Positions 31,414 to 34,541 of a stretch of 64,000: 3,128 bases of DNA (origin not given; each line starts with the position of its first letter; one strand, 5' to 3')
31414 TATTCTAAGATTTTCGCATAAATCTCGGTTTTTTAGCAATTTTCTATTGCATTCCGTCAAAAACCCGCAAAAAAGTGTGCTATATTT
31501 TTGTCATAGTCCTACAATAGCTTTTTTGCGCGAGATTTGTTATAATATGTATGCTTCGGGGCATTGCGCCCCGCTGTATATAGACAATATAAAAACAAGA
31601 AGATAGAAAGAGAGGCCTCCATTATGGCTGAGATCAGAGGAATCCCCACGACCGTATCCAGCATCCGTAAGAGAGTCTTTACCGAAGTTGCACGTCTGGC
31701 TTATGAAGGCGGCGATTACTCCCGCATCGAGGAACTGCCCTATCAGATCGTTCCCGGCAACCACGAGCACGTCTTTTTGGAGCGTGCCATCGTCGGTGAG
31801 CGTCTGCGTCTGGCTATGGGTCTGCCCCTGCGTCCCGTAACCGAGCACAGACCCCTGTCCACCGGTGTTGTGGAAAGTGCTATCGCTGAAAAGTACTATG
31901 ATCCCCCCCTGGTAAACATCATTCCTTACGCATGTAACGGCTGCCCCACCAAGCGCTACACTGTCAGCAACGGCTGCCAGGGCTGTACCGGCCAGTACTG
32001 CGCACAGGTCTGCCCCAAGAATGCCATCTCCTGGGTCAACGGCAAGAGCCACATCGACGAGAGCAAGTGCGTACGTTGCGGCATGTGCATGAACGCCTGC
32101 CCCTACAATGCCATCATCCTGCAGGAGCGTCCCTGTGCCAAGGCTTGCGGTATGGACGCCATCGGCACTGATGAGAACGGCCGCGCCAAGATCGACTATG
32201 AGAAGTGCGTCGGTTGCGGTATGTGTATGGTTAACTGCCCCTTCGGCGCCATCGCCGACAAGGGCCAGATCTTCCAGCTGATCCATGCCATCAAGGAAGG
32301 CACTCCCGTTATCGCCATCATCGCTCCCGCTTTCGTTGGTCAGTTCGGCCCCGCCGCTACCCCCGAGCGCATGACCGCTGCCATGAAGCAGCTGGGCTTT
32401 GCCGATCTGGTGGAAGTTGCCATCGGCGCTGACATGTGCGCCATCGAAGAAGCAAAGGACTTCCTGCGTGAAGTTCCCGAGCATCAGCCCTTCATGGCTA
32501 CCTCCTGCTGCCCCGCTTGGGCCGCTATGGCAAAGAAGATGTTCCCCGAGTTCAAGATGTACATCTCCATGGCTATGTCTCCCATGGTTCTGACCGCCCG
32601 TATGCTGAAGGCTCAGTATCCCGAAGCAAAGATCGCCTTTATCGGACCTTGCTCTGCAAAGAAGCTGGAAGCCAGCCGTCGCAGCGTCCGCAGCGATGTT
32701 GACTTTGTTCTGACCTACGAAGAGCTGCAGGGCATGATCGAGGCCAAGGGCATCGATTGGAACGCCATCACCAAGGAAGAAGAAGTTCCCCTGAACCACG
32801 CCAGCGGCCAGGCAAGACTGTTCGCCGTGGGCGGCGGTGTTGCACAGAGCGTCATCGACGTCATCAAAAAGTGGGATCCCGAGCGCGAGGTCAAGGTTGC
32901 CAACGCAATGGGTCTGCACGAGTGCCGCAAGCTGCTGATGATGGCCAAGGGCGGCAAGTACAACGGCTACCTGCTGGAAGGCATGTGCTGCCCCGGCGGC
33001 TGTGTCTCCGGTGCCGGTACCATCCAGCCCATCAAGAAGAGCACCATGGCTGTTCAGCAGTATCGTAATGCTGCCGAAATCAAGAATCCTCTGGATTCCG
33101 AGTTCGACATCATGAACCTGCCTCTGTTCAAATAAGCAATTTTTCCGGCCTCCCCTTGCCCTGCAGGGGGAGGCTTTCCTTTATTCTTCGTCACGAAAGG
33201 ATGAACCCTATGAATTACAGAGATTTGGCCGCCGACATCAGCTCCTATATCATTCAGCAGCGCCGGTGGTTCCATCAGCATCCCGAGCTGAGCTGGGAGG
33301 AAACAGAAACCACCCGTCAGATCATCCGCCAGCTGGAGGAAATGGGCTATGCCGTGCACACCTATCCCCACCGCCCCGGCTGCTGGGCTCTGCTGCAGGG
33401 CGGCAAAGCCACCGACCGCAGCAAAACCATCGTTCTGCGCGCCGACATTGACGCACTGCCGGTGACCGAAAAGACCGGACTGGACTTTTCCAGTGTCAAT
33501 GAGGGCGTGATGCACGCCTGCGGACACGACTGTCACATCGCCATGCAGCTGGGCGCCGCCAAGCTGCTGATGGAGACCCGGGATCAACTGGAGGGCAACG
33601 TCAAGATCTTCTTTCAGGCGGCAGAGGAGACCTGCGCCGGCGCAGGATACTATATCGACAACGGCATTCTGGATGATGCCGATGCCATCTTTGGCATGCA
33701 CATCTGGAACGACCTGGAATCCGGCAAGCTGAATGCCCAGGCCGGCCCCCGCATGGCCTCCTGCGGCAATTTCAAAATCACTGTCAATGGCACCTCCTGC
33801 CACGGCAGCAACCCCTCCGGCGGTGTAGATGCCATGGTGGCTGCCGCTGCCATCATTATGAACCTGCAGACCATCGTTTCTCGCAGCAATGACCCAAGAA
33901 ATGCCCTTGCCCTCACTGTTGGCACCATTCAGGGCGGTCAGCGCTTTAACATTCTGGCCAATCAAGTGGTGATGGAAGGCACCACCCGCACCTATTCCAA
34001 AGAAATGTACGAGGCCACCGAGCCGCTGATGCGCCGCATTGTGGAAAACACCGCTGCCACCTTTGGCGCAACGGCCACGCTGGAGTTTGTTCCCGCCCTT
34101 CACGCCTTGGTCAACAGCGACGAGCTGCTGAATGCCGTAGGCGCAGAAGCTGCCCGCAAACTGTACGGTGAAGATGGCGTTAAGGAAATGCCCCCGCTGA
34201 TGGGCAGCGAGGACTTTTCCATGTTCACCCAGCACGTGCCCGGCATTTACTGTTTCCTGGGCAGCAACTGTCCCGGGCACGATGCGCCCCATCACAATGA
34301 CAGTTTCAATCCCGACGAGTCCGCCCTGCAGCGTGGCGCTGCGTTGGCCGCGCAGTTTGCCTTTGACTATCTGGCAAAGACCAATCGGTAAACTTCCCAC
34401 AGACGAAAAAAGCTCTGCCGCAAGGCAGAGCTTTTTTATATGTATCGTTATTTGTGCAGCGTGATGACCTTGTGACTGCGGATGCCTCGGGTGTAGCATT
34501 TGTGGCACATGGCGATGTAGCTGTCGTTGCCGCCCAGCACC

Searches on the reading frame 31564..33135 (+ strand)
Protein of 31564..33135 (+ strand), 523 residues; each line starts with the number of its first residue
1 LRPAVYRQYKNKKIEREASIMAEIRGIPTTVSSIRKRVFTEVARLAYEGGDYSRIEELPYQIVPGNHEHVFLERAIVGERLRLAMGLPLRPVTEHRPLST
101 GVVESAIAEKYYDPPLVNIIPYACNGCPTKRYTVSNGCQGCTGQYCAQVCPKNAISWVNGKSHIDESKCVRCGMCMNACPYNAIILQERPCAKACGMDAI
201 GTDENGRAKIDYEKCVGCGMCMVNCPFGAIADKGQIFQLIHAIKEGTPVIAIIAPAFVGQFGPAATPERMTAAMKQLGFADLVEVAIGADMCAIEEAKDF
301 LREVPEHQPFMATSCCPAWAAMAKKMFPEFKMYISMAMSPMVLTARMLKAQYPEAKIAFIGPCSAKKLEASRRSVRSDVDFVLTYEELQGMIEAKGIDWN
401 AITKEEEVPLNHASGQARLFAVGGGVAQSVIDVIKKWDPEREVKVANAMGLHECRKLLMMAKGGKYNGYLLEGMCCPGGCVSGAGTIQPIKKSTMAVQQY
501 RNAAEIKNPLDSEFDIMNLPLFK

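Call 67: search_protein_families(library=pfam, proteins=[window:31564-33135:+], max_evalue=0.001)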
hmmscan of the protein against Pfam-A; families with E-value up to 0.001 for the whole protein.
window:31564-33135:+ (523 aa): 14 families
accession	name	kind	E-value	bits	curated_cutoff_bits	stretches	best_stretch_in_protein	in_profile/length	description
PF02906.19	Fe_hyd_lg_C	-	1e-67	228.8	22.1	1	248-484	2-245/245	Iron only hydrogenase large subunit, C-terminal domain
PF00037.32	Fer4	-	5.2e-16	58.2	21.1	2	164-184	3-23/24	4Fe-4S binding domain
PF12837.12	Fer4_6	-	9.4e-16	57.3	25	2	163-184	3-24/24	4Fe-4S binding domain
PF12838.12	Fer4_7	-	4.5e-14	53.1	27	2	138-183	2-52/52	4Fe-4S dicluster domain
PF25160.1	LdpA_Fe-S-bd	-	3.6e-11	43.1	27.6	2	188-233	6-46/49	LdpA Fe-S cluster-binding domain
PF14697.11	Fer4_21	-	1.1e-10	41.9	35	1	191-230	14-57/59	4Fe-4S dicluster domain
PF12797.12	Fer4_2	-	1.5e-09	37.6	24.5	2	163-181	4-22/22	4Fe-4S binding domain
PF13237.11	Fer4_10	-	6.7e-09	36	25.5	2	135-180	6-53/53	4Fe-4S dicluster domain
PF13187.11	Fer4_9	-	3.7e-08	33.7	27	1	138-184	2-52/52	4Fe-4S dicluster domain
PF13484.11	Fer4_16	-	5.4e-07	30.7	30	1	168-227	1-65/66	4Fe-4S double cluster binding domain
PF13247.11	Fer4_11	-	1.3e-05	25.8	26.2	0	133-185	5-60/100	4Fe-4S dicluster domain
PF13183.11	Fer4_8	-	1.6e-05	25.8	27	1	167-228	3-67/68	4Fe-4S dicluster domain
PF13534.11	Fer4_17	-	6.1e-05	23.9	22.2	1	168-226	1-57/61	4Fe-4S dicluster domain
PF12800.12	Fer4_4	-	7.9e-05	23.1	24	1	167-182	2-17/17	4Fe-4S binding domain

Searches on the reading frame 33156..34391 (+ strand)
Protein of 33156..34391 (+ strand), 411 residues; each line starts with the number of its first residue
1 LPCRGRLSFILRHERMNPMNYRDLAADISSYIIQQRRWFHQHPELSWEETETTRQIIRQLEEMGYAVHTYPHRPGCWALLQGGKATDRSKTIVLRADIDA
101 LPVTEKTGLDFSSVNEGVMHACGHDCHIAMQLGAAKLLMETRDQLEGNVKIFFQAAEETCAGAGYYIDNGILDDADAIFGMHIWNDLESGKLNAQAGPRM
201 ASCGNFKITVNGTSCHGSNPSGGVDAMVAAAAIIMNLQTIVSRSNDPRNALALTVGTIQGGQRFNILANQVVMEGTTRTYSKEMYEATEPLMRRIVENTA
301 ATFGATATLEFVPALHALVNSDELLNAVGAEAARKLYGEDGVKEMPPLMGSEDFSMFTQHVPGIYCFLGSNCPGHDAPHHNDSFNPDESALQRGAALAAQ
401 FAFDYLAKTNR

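Call 67: search_protein_families(library=pfam, proteins=[window:33156-34391:+], max_evalue=0.001)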
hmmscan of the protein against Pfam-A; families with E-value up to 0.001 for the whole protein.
window:33156-34391:+ (411 aa): 2 families
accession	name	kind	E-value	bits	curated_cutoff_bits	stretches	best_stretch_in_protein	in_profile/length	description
PF01546.33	Peptidase_M20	-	1.9e-39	136.1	24.6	1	93-402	1-204/206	Peptidase family M20/M25/M40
PF07687.19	M20_dimer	-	2.1e-09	37.7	21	1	205-300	8-103/107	Peptidase dimerisation domain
